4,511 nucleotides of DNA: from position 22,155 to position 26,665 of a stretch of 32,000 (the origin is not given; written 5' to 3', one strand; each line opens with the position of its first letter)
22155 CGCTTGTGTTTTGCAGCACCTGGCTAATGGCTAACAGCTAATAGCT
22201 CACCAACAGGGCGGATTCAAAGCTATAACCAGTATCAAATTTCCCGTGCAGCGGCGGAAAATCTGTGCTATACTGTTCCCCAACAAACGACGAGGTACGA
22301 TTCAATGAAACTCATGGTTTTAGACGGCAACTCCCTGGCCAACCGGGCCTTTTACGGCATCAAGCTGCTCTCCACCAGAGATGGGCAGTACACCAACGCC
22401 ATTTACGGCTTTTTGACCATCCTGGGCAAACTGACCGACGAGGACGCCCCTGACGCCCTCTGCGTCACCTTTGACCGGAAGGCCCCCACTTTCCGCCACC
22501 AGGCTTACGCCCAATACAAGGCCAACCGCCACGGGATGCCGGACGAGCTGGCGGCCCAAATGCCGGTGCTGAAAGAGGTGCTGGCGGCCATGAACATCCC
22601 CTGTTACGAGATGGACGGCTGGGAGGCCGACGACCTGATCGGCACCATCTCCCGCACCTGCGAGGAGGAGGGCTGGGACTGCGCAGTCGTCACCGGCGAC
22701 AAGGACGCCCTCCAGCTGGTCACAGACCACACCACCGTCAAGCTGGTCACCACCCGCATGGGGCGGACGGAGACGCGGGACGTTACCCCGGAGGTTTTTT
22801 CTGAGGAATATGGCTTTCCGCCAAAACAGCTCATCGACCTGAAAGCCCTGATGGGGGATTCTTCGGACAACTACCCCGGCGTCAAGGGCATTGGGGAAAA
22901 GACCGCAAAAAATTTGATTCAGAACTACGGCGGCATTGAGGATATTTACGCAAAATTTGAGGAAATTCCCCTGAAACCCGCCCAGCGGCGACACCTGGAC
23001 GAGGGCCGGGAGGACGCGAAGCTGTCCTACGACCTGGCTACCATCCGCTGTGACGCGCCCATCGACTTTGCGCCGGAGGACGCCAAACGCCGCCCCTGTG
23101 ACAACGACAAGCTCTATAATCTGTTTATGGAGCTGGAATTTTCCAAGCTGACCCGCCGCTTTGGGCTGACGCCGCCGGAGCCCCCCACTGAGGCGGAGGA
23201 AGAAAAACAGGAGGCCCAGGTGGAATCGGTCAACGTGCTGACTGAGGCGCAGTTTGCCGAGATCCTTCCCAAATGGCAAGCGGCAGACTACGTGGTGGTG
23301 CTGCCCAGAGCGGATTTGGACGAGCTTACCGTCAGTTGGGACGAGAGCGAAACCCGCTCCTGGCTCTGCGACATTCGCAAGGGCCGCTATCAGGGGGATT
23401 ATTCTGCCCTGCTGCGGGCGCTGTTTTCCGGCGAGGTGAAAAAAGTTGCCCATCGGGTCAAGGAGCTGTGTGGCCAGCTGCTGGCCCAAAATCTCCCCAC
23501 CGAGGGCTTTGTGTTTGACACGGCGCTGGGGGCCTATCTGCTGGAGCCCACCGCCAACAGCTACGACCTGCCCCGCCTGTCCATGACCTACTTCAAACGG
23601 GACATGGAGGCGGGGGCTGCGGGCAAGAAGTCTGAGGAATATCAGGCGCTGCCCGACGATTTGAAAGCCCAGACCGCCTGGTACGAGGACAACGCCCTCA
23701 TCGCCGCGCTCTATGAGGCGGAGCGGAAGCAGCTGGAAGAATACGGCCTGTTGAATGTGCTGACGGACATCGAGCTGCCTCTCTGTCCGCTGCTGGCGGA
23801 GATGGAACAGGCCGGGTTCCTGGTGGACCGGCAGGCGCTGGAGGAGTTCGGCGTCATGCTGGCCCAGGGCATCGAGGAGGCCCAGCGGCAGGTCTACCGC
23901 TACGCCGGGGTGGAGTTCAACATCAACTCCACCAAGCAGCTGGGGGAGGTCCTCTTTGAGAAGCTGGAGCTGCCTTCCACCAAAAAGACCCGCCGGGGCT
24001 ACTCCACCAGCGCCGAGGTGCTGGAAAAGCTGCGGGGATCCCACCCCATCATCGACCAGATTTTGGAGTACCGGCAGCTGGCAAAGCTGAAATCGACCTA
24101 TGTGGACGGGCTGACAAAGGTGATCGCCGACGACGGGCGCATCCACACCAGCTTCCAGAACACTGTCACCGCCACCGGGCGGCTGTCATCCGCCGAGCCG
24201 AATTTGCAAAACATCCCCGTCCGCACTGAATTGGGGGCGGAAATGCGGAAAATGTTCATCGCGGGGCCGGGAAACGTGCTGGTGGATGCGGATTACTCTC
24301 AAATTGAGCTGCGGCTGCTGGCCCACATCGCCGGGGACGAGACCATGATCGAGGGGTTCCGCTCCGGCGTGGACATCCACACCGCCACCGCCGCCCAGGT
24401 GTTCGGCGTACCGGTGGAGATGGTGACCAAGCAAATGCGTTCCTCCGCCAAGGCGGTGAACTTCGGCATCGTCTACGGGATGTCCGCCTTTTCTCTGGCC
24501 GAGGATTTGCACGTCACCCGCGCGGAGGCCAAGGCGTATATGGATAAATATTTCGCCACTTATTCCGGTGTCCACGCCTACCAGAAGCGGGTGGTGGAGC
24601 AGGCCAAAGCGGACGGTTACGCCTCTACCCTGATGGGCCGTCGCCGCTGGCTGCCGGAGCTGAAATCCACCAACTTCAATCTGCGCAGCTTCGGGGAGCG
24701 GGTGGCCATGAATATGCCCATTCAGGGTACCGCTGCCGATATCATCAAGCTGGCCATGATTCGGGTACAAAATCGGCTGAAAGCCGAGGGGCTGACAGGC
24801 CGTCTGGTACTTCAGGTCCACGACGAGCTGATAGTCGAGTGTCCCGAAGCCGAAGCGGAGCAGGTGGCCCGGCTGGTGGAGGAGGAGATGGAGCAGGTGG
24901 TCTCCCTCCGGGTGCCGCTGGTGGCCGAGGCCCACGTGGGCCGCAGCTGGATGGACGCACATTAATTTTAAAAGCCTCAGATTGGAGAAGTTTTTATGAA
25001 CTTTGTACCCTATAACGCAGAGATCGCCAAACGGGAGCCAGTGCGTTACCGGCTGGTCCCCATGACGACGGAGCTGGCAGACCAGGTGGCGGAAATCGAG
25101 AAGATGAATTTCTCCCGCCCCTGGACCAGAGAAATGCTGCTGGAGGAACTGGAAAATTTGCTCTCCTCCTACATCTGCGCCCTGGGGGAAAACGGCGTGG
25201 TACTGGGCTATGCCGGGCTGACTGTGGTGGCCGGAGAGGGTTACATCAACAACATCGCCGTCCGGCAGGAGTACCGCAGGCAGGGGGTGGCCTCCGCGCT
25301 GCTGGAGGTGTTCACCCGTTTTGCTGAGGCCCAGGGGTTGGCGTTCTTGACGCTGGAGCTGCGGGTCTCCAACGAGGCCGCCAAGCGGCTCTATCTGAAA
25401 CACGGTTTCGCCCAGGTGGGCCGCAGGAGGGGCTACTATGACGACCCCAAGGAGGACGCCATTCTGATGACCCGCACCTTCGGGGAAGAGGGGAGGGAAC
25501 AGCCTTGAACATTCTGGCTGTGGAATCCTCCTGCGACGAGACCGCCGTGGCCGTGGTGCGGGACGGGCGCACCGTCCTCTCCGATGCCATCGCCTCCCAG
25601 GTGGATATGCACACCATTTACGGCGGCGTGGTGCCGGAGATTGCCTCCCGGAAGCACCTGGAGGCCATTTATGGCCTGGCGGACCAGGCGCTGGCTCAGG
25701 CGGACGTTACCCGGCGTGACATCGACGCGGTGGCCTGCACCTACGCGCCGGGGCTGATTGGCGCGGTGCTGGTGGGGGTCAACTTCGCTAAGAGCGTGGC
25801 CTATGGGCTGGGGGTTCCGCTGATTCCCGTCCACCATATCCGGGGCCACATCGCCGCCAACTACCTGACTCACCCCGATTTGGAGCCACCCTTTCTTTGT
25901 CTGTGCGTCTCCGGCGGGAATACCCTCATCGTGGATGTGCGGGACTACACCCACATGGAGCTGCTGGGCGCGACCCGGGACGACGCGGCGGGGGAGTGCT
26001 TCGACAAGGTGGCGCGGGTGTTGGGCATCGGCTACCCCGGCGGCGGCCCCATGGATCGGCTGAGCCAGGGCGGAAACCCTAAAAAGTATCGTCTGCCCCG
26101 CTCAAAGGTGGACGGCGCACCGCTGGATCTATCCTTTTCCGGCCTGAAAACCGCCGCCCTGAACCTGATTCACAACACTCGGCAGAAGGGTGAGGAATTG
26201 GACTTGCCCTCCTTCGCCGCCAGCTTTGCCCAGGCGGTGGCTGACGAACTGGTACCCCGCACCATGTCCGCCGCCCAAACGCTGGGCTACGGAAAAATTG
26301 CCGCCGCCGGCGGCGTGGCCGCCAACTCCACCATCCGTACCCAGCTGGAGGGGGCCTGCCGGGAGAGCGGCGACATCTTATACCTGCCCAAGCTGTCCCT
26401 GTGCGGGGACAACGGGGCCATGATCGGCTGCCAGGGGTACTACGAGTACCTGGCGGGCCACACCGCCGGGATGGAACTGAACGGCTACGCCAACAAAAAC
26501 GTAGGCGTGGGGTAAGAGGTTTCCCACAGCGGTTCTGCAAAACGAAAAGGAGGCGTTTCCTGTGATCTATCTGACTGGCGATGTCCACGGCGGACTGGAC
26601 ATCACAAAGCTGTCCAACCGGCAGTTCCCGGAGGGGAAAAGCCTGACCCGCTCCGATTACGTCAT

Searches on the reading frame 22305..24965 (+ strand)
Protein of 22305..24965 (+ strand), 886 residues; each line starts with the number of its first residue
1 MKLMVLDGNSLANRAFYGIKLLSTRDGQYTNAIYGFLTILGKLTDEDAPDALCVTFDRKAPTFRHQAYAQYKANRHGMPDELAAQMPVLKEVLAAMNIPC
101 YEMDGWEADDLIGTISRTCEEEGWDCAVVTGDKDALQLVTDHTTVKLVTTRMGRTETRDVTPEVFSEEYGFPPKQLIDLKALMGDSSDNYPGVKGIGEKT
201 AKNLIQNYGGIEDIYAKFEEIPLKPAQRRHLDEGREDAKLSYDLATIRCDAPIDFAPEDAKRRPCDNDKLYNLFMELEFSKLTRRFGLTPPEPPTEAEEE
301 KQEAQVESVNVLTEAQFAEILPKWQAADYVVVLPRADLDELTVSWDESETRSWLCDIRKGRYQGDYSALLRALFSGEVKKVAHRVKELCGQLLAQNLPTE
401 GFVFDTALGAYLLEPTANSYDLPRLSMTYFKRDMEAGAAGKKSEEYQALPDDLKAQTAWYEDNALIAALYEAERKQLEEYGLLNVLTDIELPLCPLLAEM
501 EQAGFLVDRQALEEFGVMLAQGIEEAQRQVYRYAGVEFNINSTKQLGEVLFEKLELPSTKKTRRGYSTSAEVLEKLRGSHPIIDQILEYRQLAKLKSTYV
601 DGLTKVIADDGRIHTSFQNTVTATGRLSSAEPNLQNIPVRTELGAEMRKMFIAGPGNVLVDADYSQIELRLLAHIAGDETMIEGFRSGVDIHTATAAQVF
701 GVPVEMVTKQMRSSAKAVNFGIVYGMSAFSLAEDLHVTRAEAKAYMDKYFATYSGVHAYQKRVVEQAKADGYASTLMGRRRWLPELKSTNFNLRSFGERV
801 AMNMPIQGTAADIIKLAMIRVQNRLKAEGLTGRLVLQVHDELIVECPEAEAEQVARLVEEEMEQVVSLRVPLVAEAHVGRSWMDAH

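Call 81: search_protein_families(library=pfam, proteins=[window:22305-24965:+], max_evalue=0.001)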
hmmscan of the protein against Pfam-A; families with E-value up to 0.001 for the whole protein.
window:22305-24965:+ (886 aa): 3 families
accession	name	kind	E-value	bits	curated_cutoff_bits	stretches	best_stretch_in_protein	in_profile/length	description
PF00476.26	DNA_pol_A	-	5.6e-167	555.9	34.3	1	510-884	2-381/381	DNA polymerase family A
PF02739.22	5_3_exonuc_N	-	1.1e-56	191.5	34.3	1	2-170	1-164/164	5'-3' exonuclease, N-terminal resolvase-like domain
PF01367.25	5_3_exonuc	-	1e-32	112.9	40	1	172-267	2-96/97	5'-3' exonuclease, C-terminal SAM fold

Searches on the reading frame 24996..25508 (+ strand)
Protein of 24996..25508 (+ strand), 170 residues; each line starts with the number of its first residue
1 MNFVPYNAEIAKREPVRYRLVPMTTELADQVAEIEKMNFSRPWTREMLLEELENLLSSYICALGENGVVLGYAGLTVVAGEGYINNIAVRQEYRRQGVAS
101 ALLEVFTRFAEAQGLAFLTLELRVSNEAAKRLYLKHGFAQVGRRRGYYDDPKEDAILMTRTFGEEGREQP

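Call 81: search_protein_families(library=pfam, proteins=[window:24996-25508:+], max_evalue=0.001)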
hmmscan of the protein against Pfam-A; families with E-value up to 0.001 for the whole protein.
window:24996-25508:+ (170 aa): 6 families
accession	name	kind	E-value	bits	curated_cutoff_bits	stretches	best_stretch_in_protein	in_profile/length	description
PF00583.31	Acetyltransf_1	-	3.7e-19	69.5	20.7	1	29-138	2-116/116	Acetyltransferase (GNAT) family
PF13508.13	Acetyltransf_7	-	4.6e-14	53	27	1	62-139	8-83/84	Acetyltransferase (GNAT) domain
PF13673.13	Acetyltransf_10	-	4.5e-11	43.3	23.6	1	44-144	18-113/128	Acetyltransferase (GNAT) domain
PF13302.13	Acetyltransf_3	-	3.5e-06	28.2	25.4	1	20-138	4-137/138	Acetyltransferase (GNAT) domain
PF13420.13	Acetyltransf_4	-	0.00015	22.2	24.3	1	49-149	41-145/155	Acetyltransferase (GNAT) domain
PF08445.16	FR47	-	0.0002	21.7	22.1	1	81-141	21-80/86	FR47-like protein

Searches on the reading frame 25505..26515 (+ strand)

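Call 81: search_protein_families(library=pfam, proteins=[window:25505-26515:+], max_evalue=0.001)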
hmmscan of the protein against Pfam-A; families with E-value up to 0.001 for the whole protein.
window:25505-26515:+ (336 aa): 2 families
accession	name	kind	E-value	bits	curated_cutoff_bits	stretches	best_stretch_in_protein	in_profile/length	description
PF00814.31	TsaD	-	1.7e-83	280.8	24.8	1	23-308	1-263/264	tRNA N6-adenosine threonylcarbamoyltransferase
PF22521.2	HypF_C_2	-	2.2e-06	28.1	27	1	227-308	159-240/241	Carbamoyltransferase, Kae1-like Domain, second subdomain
